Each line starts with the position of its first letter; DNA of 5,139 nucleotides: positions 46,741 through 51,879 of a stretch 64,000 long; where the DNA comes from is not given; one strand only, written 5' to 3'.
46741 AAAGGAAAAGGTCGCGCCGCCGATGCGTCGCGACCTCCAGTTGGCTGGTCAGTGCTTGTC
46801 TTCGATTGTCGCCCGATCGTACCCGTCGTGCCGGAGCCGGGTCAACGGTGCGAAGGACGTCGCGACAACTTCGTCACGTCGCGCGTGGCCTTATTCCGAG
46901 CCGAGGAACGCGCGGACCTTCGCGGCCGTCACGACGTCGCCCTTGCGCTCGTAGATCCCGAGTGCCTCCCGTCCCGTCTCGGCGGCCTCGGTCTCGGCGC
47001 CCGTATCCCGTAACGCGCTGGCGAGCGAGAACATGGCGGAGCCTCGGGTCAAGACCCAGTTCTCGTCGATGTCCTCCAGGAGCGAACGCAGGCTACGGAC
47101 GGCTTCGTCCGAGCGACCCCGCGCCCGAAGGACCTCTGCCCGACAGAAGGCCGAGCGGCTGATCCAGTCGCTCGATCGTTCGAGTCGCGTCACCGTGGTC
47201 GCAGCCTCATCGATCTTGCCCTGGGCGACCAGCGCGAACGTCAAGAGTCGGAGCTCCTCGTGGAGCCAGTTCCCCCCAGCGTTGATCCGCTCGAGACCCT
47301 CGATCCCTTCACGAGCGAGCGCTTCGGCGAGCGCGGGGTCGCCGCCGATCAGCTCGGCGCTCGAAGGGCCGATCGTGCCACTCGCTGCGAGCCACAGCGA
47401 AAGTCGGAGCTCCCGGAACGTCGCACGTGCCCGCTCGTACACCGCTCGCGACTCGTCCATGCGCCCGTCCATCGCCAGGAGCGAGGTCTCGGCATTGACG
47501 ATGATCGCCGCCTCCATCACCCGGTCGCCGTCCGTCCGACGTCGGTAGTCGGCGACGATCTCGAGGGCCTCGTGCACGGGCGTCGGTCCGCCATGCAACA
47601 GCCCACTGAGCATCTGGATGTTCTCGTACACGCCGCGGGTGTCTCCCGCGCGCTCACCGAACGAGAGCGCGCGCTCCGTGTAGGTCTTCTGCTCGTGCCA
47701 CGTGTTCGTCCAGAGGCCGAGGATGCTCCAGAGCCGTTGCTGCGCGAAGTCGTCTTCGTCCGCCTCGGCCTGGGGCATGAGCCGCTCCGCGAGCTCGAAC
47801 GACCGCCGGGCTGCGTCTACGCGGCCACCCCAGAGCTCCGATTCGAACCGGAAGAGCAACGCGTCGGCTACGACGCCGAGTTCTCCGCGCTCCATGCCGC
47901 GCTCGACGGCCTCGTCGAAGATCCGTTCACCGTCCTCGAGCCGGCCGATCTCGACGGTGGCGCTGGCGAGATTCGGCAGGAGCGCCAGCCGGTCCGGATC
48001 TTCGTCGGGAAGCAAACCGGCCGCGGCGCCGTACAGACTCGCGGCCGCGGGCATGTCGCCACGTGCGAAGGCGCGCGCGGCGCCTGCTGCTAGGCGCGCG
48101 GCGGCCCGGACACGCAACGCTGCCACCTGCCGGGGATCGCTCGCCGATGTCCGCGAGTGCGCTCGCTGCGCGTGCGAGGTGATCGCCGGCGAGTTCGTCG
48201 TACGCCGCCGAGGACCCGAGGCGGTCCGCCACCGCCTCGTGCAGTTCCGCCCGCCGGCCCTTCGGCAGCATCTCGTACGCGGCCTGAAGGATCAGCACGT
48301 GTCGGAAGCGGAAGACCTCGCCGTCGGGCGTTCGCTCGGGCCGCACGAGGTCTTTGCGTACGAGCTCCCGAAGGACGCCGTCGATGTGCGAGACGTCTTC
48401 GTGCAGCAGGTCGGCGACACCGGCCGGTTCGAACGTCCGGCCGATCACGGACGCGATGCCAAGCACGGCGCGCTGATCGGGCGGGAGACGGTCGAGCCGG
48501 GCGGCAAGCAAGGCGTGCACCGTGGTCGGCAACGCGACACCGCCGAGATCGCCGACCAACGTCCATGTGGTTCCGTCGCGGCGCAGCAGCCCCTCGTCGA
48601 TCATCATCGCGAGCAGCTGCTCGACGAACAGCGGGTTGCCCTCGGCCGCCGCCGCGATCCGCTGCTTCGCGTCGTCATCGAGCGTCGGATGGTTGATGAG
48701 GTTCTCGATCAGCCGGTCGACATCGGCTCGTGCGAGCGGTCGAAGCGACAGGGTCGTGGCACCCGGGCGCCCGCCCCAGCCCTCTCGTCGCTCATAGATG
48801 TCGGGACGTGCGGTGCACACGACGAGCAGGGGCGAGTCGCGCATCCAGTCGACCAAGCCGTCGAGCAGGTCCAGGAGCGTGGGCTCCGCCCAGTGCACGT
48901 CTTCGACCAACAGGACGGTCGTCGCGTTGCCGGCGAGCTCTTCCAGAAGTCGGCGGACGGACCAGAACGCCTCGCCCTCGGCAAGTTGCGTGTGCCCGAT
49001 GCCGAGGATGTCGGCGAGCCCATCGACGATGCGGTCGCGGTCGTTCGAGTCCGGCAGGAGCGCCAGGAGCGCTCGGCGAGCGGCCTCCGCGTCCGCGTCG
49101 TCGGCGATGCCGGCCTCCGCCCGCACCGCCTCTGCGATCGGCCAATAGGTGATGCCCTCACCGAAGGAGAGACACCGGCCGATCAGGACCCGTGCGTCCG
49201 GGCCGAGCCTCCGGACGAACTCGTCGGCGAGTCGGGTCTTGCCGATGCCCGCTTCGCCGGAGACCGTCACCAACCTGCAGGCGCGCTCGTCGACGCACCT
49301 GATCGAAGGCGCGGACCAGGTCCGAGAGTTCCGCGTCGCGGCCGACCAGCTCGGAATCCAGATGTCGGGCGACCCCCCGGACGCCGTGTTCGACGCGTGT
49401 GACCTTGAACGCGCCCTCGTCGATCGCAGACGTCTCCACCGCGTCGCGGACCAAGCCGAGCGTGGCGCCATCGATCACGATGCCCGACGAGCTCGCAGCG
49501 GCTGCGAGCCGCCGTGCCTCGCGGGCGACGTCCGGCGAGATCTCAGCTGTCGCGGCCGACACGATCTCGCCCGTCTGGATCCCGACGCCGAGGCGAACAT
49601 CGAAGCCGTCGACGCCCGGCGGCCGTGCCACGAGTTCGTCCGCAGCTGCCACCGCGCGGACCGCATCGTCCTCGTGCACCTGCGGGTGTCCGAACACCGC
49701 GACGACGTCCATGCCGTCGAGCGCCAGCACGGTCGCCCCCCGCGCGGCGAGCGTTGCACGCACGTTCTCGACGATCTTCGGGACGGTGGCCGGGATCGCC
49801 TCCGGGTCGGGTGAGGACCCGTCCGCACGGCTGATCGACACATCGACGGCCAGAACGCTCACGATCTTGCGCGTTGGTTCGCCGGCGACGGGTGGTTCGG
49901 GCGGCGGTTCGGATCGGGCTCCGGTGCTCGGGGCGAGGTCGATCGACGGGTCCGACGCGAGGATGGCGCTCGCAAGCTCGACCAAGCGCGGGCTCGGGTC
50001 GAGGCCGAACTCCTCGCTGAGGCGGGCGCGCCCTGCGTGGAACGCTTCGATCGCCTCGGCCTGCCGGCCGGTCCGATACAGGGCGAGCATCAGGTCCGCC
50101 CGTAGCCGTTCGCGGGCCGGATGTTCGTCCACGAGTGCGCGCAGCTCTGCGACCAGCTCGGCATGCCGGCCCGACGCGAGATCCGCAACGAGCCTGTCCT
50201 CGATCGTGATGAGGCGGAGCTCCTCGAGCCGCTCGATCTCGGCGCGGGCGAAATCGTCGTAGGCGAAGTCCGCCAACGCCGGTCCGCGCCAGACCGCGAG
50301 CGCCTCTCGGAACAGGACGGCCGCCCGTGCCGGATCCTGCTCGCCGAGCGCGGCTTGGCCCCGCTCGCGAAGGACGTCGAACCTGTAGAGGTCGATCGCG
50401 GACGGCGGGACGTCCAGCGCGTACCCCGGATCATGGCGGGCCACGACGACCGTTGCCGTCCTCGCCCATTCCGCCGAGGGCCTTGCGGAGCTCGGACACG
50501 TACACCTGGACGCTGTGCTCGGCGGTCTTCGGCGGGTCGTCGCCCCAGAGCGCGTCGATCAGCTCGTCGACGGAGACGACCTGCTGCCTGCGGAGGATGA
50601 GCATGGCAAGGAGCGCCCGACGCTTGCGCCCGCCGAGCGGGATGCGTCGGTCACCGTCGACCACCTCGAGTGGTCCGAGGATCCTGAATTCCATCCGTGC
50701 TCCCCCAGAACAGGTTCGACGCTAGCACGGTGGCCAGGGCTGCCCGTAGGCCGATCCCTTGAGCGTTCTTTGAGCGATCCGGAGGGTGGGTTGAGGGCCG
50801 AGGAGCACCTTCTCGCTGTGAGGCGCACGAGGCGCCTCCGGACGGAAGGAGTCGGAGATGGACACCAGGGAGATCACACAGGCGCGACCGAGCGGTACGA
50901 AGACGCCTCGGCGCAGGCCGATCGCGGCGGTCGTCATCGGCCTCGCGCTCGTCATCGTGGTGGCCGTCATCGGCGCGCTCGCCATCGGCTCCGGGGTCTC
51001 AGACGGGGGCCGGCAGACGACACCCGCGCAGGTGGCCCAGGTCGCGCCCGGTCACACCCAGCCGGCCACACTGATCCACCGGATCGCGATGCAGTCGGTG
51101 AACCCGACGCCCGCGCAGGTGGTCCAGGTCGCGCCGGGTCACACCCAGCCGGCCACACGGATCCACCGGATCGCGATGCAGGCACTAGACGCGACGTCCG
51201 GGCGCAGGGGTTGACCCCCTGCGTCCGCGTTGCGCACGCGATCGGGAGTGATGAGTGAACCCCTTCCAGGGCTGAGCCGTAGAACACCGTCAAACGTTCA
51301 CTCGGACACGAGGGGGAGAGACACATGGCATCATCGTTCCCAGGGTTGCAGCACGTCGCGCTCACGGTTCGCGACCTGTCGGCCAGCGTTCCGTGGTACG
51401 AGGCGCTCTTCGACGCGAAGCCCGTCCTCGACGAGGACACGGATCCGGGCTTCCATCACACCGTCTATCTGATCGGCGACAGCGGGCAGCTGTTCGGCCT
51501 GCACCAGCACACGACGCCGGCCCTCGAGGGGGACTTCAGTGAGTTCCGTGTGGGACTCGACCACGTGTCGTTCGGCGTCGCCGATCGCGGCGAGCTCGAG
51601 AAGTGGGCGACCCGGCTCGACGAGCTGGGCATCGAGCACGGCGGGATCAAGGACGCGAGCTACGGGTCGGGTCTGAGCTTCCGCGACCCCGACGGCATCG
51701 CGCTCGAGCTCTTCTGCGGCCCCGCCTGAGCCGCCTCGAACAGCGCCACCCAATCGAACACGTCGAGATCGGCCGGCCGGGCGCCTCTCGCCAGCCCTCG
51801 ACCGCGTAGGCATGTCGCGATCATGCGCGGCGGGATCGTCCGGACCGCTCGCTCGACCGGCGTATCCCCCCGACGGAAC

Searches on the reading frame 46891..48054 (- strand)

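Call 26: search_protein_families(library=pfam, proteins=[window:46891-48054:-], max_evalue=0.01)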
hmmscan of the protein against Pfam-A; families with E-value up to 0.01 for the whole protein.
window:46891-48054:- (387 aa): 9 families
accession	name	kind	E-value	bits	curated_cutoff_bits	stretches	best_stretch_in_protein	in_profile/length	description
PF17874.7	TPR_MalT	-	2.6e-07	30.7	45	1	180-335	76-238/336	MalT-like TPR region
PF13424.12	TPR_12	-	8.6e-07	29.5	30.1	1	303-369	7-76/77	Tetratricopeptide repeat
PF13432.12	TPR_16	-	1.5e-06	29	32.7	1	306-368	4-61/65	Tetratricopeptide repeat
PF07719.23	TPR_2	-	4.7e-06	26.8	27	0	302-327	4-29/34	Tetratricopeptide repeat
PF12968.13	DUF3856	-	0.00018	21.9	27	0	339-375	101-138/143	Domain of Unknown Function (DUF3856)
PF13428.12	TPR_14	-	0.00023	22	23.5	0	304-328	6-30/44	Tetratricopeptide repeat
PF13176.12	TPR_7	-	0.0014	19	27.9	0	306-329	6-28/36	Tetratricopeptide repeat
PF13174.12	TPR_6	-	0.0019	19.2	26.3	0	306-327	7-28/33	Tetratricopeptide repeat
PF14559.12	TPR_19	-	0.0037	18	25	0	4-52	10-54/68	Tetratricopeptide repeat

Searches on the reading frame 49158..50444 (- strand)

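Call 26: search_protein_families(library=pfam, proteins=[window:49158-50444:-], max_evalue=0.01)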
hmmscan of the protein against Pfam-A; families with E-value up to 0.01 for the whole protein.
window:49158-50444:- (428 aa): 2 families
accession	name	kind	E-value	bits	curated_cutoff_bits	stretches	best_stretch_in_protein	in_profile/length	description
PF03704.23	BTAD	-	5.9e-44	150.4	22.1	1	17-162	1-146/146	Bacterial transcriptional activator domain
PF07719.23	TPR_2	-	0.00046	20.6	27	0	23-50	2-29/34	Tetratricopeptide repeat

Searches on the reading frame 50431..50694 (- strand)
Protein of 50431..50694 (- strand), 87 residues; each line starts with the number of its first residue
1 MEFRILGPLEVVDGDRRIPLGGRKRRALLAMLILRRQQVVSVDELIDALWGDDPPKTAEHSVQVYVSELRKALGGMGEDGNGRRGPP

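Call 42: search_protein_families(library=pfam, proteins=[window:50431-50694:-], max_evalue=0.001)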
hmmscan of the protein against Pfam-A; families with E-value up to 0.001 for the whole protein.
window:50431-50694:- (87 aa): 1 family
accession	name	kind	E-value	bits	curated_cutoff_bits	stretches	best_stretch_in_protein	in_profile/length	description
PF00486.34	Trans_reg_C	-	3.6e-13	49.8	26.2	1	23-77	8-61/77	Transcriptional regulatory protein, C terminal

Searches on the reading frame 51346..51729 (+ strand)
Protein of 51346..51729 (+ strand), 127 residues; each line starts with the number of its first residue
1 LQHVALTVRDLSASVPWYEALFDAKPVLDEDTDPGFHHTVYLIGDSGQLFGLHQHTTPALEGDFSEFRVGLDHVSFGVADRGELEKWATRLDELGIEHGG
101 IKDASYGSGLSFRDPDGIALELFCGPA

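Call 42: search_protein_families(library=pfam, proteins=[window:51346-51729:+], max_evalue=0.001)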
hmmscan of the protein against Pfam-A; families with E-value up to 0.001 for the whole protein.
window:51346-51729:+ (127 aa): 1 family
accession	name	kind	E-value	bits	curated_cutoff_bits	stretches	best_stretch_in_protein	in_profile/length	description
PF00903.31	Glyoxalase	-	1.4e-12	48.5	20.6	1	2-122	3-121/121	Glyoxalase/Bleomycin resistance protein/Dioxygenase superfamily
